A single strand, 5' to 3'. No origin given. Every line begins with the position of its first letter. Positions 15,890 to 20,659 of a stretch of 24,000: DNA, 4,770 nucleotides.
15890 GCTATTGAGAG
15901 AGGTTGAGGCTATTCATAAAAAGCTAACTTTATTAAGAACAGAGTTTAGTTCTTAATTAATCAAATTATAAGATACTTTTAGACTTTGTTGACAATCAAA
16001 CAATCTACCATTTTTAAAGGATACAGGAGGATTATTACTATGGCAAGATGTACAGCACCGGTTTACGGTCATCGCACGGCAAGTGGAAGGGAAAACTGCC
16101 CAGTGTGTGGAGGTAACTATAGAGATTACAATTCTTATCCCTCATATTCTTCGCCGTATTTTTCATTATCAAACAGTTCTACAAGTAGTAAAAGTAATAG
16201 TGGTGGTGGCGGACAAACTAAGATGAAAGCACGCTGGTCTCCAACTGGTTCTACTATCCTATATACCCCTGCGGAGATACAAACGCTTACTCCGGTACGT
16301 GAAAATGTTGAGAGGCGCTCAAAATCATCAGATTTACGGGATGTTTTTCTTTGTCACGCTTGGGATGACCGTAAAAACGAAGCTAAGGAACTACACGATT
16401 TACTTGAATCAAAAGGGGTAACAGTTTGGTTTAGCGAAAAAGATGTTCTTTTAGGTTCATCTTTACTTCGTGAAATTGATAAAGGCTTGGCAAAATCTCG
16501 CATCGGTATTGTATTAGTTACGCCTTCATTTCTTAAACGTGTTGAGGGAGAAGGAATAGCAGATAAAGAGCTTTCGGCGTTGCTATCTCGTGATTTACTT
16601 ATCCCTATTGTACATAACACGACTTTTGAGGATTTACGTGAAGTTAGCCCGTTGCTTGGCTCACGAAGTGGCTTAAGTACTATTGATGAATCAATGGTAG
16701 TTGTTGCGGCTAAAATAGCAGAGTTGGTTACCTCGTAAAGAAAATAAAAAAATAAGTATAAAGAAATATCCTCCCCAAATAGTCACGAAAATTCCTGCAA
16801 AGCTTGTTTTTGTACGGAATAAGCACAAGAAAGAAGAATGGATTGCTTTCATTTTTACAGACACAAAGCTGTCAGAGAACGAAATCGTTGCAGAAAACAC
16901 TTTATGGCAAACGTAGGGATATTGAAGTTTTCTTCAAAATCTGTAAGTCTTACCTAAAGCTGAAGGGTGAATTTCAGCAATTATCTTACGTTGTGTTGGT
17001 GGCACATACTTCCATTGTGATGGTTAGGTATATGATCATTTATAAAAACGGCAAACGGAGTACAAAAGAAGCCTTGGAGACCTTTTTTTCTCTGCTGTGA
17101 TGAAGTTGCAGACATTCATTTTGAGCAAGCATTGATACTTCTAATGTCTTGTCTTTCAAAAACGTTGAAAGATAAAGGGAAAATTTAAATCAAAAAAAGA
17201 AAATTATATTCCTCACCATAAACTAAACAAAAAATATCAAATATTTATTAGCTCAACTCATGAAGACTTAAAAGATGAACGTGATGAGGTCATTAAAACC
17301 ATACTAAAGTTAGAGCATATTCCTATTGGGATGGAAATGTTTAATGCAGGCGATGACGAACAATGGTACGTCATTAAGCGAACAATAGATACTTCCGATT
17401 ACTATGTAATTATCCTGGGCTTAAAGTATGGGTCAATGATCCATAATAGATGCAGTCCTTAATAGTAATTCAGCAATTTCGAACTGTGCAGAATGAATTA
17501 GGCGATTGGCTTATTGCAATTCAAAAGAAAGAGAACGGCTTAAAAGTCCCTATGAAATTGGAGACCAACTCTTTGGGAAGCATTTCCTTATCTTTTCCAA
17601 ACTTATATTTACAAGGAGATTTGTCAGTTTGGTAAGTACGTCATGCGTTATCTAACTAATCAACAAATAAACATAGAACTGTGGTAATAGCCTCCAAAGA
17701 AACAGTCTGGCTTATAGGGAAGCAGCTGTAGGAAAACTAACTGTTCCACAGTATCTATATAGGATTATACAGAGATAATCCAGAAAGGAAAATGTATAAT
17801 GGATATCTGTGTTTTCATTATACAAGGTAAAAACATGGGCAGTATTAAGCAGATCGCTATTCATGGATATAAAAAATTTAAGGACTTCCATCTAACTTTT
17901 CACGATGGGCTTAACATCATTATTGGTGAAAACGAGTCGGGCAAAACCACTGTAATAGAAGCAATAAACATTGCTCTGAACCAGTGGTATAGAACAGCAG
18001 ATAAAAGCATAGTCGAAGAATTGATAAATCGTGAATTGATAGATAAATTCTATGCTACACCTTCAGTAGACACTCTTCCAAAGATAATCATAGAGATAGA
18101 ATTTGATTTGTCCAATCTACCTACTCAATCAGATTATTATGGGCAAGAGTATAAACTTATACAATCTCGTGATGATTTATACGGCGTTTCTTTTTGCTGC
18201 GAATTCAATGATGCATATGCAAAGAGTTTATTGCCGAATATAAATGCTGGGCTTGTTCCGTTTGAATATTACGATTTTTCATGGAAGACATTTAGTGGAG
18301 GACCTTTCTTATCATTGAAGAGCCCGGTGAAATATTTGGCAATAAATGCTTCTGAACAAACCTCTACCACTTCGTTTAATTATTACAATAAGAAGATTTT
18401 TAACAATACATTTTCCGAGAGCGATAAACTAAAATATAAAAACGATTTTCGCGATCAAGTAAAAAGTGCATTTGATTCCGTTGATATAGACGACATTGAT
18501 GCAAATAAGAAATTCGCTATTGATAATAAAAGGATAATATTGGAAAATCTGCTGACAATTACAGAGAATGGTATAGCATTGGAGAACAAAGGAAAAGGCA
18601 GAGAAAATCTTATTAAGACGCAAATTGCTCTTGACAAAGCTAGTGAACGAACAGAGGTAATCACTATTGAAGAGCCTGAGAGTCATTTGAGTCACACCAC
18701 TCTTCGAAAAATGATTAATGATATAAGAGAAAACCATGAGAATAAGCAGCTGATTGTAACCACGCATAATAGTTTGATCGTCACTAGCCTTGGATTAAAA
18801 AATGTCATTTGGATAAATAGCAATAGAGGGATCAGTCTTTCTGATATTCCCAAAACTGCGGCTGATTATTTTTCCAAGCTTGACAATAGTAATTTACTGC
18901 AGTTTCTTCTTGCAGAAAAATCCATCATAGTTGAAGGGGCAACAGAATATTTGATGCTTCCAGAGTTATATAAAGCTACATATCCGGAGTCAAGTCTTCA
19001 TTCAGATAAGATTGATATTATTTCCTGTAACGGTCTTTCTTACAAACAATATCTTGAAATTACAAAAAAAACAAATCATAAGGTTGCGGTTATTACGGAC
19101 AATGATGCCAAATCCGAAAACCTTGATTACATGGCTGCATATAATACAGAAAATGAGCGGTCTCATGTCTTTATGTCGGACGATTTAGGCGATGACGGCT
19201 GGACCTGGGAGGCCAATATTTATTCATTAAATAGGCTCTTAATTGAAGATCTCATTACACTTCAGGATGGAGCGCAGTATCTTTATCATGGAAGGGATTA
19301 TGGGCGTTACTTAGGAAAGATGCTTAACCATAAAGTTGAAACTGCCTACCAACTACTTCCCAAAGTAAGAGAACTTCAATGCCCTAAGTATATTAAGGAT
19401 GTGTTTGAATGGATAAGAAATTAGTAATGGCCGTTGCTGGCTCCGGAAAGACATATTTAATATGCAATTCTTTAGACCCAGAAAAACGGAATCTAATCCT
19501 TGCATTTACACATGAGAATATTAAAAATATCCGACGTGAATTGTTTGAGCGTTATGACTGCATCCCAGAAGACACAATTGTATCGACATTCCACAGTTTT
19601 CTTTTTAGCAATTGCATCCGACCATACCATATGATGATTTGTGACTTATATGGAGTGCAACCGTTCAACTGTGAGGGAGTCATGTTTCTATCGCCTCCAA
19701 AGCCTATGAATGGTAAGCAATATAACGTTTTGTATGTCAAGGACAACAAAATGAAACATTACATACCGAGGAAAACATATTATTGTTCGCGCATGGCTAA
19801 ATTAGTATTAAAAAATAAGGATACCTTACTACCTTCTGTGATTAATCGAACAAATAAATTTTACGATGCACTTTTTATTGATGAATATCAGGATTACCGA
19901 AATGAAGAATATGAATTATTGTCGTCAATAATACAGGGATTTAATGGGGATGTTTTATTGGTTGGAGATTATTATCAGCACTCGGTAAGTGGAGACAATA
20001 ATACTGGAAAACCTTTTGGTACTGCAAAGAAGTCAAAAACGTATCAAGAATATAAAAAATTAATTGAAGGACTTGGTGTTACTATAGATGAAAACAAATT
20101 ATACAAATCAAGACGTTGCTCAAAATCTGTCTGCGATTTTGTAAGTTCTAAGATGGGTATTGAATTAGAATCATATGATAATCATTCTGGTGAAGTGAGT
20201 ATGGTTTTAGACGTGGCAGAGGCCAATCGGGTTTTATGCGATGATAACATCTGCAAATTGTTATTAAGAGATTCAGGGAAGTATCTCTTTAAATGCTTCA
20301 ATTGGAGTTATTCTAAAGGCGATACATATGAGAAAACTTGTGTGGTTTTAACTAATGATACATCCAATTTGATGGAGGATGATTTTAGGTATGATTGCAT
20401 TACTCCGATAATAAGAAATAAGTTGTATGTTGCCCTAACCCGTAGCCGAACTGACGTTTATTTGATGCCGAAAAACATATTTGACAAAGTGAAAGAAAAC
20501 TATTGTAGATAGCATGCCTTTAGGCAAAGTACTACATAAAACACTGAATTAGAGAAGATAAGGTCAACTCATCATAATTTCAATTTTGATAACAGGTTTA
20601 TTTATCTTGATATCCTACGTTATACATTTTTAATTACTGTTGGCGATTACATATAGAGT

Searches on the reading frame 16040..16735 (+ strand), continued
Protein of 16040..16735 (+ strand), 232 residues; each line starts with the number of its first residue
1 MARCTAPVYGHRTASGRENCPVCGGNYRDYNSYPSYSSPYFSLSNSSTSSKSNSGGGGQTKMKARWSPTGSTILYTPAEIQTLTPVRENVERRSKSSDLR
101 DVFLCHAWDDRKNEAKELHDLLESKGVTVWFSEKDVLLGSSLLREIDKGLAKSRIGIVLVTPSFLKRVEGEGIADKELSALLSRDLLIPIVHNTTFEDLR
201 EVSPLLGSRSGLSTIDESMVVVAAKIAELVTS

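Call 85: get_annotated_region(hit=H16, flank=6000)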
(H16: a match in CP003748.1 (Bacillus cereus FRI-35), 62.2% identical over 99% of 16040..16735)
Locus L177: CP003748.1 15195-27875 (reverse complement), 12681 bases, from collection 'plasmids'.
description: Bacillus cereus FRI-35 plasmid p01, complete sequence
organism: Bacillus cereus FRI-35 (NCBI taxid 1217984)
taxonomy: Bacteria; Bacillota; Bacilli; Bacillales; Bacillaceae; Bacillus; Bacillus cereus; Bacillus cereus FRI-35
host: -; source: -; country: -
typing (MOB-suite, as given by PLSDB): non-mobilizable; replicon rep_cluster_125; mating-pair formation MPF_T
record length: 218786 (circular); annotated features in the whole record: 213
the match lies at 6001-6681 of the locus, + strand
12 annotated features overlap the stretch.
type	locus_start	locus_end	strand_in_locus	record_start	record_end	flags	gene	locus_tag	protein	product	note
CDS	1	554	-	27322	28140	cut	-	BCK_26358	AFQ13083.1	AraC family transcriptional regulator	-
CDS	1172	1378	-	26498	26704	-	-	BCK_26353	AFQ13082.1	hypothetical protein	-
CDS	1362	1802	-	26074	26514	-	-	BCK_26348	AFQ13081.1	hypothetical protein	-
CDS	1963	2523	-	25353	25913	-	-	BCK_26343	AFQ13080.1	transposon resolvase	-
CDS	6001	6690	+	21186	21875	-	-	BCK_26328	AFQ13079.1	hypothetical protein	-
CDS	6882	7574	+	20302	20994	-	-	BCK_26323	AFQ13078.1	hypothetical protein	-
CDS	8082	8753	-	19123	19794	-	-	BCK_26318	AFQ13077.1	transcriptional regulator, ArsR family protein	-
CDS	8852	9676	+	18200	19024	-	-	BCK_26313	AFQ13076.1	hypothetical protein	-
CDS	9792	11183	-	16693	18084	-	-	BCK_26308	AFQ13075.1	major facilitator family transporter, multidrug efflux pump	-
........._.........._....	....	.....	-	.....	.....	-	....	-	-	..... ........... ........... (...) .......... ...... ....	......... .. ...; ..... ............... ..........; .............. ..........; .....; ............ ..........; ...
CDS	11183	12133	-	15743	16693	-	-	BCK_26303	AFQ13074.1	methionyl-tRNA formyltransferase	-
CDS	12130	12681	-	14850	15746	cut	-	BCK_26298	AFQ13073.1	molybdopterin and thiamine biosynthesis dinucleotide-utilizing enzyme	-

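Call 86: get_annotated_region(hit=H13, flank=6000)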
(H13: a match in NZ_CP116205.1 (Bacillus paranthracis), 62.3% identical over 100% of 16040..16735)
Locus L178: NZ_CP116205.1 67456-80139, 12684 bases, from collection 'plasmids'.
description: Bacillus paranthracis strain NVH_0075/95 plasmid unnamed1
organism: Bacillus paranthracis (NCBI taxid 2026186)
taxonomy: Bacteria; Bacillota; Bacilli; Bacillales; Bacillaceae; Bacillus; Bacillus paranthracis
host: -; source: rice; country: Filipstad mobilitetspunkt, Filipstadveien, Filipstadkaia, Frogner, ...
typing (MOB-suite, as given by PLSDB): non-mobilizable; replicon rep_cluster_125; mating-pair formation MPF_T
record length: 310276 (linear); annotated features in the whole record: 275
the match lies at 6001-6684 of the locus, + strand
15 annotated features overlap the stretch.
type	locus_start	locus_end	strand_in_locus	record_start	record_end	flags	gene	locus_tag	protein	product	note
CDS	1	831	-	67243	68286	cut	-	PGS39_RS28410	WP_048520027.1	tyrosine-type recombinase/integrase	GO:0015074 - DNA integration [Evidence IEA]; GO:0006310 - DNA recombination [Evidence IEA]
CDS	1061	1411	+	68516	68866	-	-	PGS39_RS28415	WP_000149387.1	hypothetical protein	-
CDS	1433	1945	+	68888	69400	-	-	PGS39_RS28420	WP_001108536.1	helix-turn-helix domain-containing protein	-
CDS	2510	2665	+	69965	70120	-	-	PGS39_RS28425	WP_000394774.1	hypothetical protein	-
CDS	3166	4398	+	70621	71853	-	-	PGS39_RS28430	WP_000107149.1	WXG100 family type VII secretion target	GO:0008150 - biological_process [Evidence IEA]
CDS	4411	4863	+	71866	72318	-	-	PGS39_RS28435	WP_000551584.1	SMI1/KNR4 family protein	GO:0042546 - cell wall biogenesis [Evidence IEA]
CDS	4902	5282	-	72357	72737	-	-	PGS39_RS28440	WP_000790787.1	DUF4878 domain-containing protein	-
CDS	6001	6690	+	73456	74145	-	-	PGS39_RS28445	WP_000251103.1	toll/interleukin-1 receptor domain-containing protein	GO:0007165 - signal transduction [Evidence IEA]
CDS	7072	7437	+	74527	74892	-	-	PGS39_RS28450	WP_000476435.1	DUF3888 domain-containing protein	-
CDS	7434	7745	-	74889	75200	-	-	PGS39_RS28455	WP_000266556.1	hypothetical protein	-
CDS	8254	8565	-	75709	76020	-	-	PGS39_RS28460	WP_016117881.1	hypothetical protein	-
CDS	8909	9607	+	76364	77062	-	-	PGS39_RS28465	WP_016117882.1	DUF6037 family protein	-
CDS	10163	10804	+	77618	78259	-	-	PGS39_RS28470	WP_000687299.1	hypothetical protein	-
CDS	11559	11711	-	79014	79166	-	-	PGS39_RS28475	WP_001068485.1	hypothetical protein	-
CDS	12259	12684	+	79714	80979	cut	eno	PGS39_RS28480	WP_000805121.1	phosphopyruvate hydratase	GO:0006096 - glycolytic process [Evidence IEA]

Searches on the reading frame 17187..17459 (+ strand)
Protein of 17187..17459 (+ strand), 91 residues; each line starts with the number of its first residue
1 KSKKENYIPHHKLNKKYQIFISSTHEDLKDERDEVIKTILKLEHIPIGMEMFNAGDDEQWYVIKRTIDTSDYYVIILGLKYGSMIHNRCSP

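Call 51: search_protein_families(library=pfam, proteins=[window:17187-17459:+], max_evalue=0.01)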
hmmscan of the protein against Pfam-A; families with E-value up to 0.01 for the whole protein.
seq(91 aa): 1 family
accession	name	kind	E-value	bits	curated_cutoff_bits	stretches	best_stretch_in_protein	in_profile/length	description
PF13271.11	DUF4062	-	1.5e-23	83.2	24.7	1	18-88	1-71/82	Domain of unknown function (DUF4062)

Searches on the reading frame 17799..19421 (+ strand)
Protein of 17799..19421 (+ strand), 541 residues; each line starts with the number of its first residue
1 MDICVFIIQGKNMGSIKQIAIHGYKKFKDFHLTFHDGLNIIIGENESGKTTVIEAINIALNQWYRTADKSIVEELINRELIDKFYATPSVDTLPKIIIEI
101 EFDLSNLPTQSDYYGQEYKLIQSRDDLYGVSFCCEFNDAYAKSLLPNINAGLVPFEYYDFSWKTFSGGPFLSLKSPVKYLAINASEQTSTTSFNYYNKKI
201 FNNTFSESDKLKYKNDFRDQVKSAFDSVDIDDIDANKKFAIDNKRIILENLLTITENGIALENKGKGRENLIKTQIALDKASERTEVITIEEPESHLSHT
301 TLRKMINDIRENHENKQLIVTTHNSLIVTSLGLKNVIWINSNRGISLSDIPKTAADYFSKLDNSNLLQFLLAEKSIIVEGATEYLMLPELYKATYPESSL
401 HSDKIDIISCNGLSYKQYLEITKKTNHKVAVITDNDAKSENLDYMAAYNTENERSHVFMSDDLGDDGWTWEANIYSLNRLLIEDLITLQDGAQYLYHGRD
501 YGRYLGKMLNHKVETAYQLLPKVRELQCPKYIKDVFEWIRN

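Call 7: search_protein_families(library=pfam, proteins=[window:17799-19421:+], max_evalue=0.01)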
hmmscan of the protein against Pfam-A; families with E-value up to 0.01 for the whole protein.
window:17799-19421:+ (541 aa): 9 families
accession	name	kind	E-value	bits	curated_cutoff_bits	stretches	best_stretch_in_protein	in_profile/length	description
PF13175.12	AAA_15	-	7.4e-19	69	32.1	1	16-328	3-374/374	AAA ATPase domain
PF20469.4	OLD-like_TOPRIM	-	3.7e-15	56.6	23.2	1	370-436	1-67/67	Overcoming lysogenization defect protein-like, TOPRIM domain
PF02463.25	SMC_N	-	3.9e-12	46.5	40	1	16-78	2-67/220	RecF/RecN/SMC N terminal domain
PF13304.12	AAA_21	-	7e-11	43.2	27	2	286-328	260-303/304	AAA domain, putative AbiEii toxin, Type IV TA system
PF13476.12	AAA_23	-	2.2e-09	38.7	27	1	19-259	2-142/201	AAA domain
PF13514.12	AAA_27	-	2.2e-06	27.9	22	1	16-57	3-47/206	AAA domain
PF13555.12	AAA_29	-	0.00032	20.8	27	1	22-60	7-46/61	P-loop containing region of AAA domain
PF13401.12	AAA_22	-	0.0051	17.6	27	0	35-104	4-58/130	AAA domain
PF11398.14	DUF2813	-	0.0052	16.6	21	0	17-62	4-48/372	Protein of unknown function (DUF2813)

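Call 8: search_protein_families(library=padloc, proteins=[window:17799-19421:+], max_evalue=0.01)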
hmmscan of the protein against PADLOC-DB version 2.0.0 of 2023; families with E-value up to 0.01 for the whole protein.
window:17799-19421:+ (541 aa): 119 families (the best 25 are shown)
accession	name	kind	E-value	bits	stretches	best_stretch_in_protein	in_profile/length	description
PDLC00102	GajA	-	5e-95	317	1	15-538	2-531/532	AAA ATPase domain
PDLC00098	GajA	-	2.9e-76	255.3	1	16-538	3-533/534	AAA ATPase domain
PDLC00078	GajA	-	3.7e-38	129.6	1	16-458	3-499/580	AAA ATPase domain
PDLC00091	GajA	-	4.5e-34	116.3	2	280-442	292-475/627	AAA ATPase domain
PDLC00080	GajA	-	1e-32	111.7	2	191-449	192-465/622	AAA ATPase domain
PDLC00077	GajA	-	2.7e-32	110.1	2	199-540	237-615/616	AAA ATPase domain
PDLC00069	GajA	-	3.7e-31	106.3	2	285-440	335-507/687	AAA ATPase domain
PDLC00099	GajA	-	2.5e-30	104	2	199-451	206-475/626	AAA ATPase domain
PDLC00096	GajA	-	6.3e-30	102.5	2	255-445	255-463/630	AAA ATPase domain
PDLC00071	GajA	-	2e-26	90.9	2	248-455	233-454/588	AAA ATPase domain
PDLC00070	GajA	-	3.6e-24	83.3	2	243-445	242-458/596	AAA ATPase domain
PDLC04168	GajA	-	4e-24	83.2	2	239-446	231-441/570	-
PDLC00067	GajA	-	8.3e-24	82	2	279-441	299-465/604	AAA ATPase domain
PDLC00072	GajA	-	1.5e-23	81.2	2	281-462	343-527/709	AAA ATPase domain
PDLC00065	GajA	-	3.3e-22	77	2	279-443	328-512/670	AAA ATPase domain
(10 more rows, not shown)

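Call 10: search_protein_families(library=ncbifam, proteins=[window:17799-19421:+], max_evalue=0.01)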
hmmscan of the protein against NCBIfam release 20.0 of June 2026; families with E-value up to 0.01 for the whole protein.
window:17799-19421:+ (541 aa): 17 families
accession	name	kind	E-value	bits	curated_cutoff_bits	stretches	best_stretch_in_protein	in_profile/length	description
NF041760.1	PtuA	equivalog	7.5e-14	51.5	500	2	12-60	48-96/524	retron Ec78 anti-phage system effector ATPase PtuA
TIGR00611.2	recf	equivalog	1.3e-09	37.7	172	1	16-60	1-45/339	DNA replication/repair protein RecF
NF003034.1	PRK03918.1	equivalog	4.7e-08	31.5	700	1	16-63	3-49/878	DNA double-strand break repair ATPase Rad50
NF045781.1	Spaf1101_AAA_ATP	equivalog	6.1e-07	28.2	475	2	22-67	329-374/836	Spaf_1101 family AAA-like ATPase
NF047739.1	antiphage_MADS3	equivalog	8.3e-07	28.5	420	1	16-58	2-43/427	methylation-associated defense system AAA family ATPase MAD3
NF002244.0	PRK01156.1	equivalog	4.9e-06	24.9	847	1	16-67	3-54/895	DNA double-strand break repair ATPase Rad50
NF045780.1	TrlF_fam_ATP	equivalog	1.9e-05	23.6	350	1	16-72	290-345/944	TrlF family AAA-like ATPase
NF002572.0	PRK02224.1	equivalog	3.3e-05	22.4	1087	1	16-60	3-47/888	DNA double-strand break repair ATPase Rad50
NF042955.1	Ppl_antiphage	equivalog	0.00019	19.5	1000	0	286-343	786-844/882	anti-phage protein Ppl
NF038234.1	retron_eff_Eco8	equivalog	0.00033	19.4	250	1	15-58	2-45/679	retron Eco8 family effector endonuclease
NF045487.1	ASRP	equivalog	0.00034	19.3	300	1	28-61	6-39/593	archaea-specific SMC-related protein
NF010680.0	PRK14079.1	equivalog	0.0011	18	386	1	22-62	9-49/349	recombination protein F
NF041035.1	Rad50_Halo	equivalog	0.0016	16.9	1000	1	16-60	3-47/883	DNA double-strand break repair ATPase Rad50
NF053563.1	Rkd4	equivalog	0.0018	16.5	860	1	16-60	3-47/747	arcadin-4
NF008428.0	PRK11264.1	equivalog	0.003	16.8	406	0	282-325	160-204/250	L-cystine ABC transporter ATP-binding protein TcyN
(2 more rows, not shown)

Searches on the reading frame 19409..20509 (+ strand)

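Call 7: search_protein_families(library=pfam, proteins=[window:19409-20509:+], max_evalue=0.01)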
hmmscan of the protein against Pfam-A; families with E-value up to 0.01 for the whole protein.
window:19409-20509:+ (367 aa): 5 families
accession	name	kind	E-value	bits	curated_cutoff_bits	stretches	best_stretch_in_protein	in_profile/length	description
PF01443.25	Viral_helicase1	-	1.7e-12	48.1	21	1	151-353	59-227/228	Viral superfamily 1 RNA helicase core domain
PF00580.27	UvrD-helicase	-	1.5e-09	38.4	23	1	141-190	202-250/271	UvrD/REP helicase N-terminal domain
PF13245.12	AAA_19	-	8.7e-09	36.1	25.1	1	5-192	15-130/134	AAA domain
PF13538.12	UvrD_C_2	-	0.0015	18.8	27.4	1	336-353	35-52/52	UvrD-like helicase C-terminal domain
PF13604.12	AAA_30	-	0.0067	16.6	27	0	150-192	88-129/191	AAA domain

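Call 8: search_protein_families(library=padloc, proteins=[window:19409-20509:+], max_evalue=0.01)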
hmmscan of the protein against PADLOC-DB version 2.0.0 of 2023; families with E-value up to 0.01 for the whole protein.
window:19409-20509:+ (367 aa): 30 families (the best 25 are shown)
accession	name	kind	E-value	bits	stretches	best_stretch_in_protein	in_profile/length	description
PDLC00148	GajB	-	3.3e-43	146.1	1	1-353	1-352/369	UrvD helicase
PDLC00140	GajB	-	4.6e-35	119.5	1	1-352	1-344/365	UrvD helicase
PDLC00120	GajB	-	1e-18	65.8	1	5-190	4-193/458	UrvD helicase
PDLC00118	GajB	-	3.6e-17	60.4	1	3-246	7-235/515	UrvD helicase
PDLC00122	GajB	-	7.6e-17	59.4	1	5-190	20-201/502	UrvD helicase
PDLC04173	GajB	-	8.9e-12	42.7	2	3-66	11-76/471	-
PDLC00132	GajB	-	5.8e-11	39.7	2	144-190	207-253/625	UrvD helicase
PDLC00127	GajB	-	1.5e-10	38.2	2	145-246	195-286/594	UrvD helicase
PDLC03802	RTasHel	-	2.2e-10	38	1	142-191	183-231/675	DRT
PDLC00119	GajB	-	4.6e-08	30.5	1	29-90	51-110/565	UrvD helicase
PDLC00103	GajB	-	7.5e-08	29.7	1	126-190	190-250/612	UrvD helicase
PDLC00116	GajB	-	7.5e-08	29.5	1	7-190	30-198/557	UrvD helicase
PDLC00109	GajB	-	2.6e-07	27.4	1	142-192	166-216/647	UrvD helicase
PDLC00134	GajB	-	3.8e-07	27.5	1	127-191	192-252/431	UrvD helicase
PDLC00117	GajB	-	4.3e-07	26.8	0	152-190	219-257/604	UrvD helicase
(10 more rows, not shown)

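Call 10: search_protein_families(library=ncbifam, proteins=[window:19409-20509:+], max_evalue=0.01)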
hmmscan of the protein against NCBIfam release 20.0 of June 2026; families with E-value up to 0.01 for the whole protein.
window:19409-20509:+ (367 aa): 7 families
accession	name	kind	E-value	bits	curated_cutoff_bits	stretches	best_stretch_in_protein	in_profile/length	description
TIGR00609.1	recB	equivalog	0.00016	19.9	696.05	0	128-187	351-408/1175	exodeoxyribonuclease V subunit beta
NF008276.0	PRK11054.1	equivalog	0.00021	19.9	543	0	2-64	210-278/684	DNA helicase IV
TIGR01073.1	pcrA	equivalog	0.00042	18.8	911.2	0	141-190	199-247/725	DNA helicase PcrA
NF053713.1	helicas_STM2767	equivalog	0.0022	16.5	550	0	145-191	311-354/665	STM2767 family DEAD/DEAH box helicase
NF008743.0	PRK11773.1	equivalog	0.0059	15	965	0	132-190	192-251/720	DNA helicase II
TIGR01075.1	uvrD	equivalog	0.0086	14.4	1144.45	0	142-190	199-246/715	DNA helicase II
TIGR01074.1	rep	equivalog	0.009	14.3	951.45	0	146-190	201-244/668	DNA helicase Rep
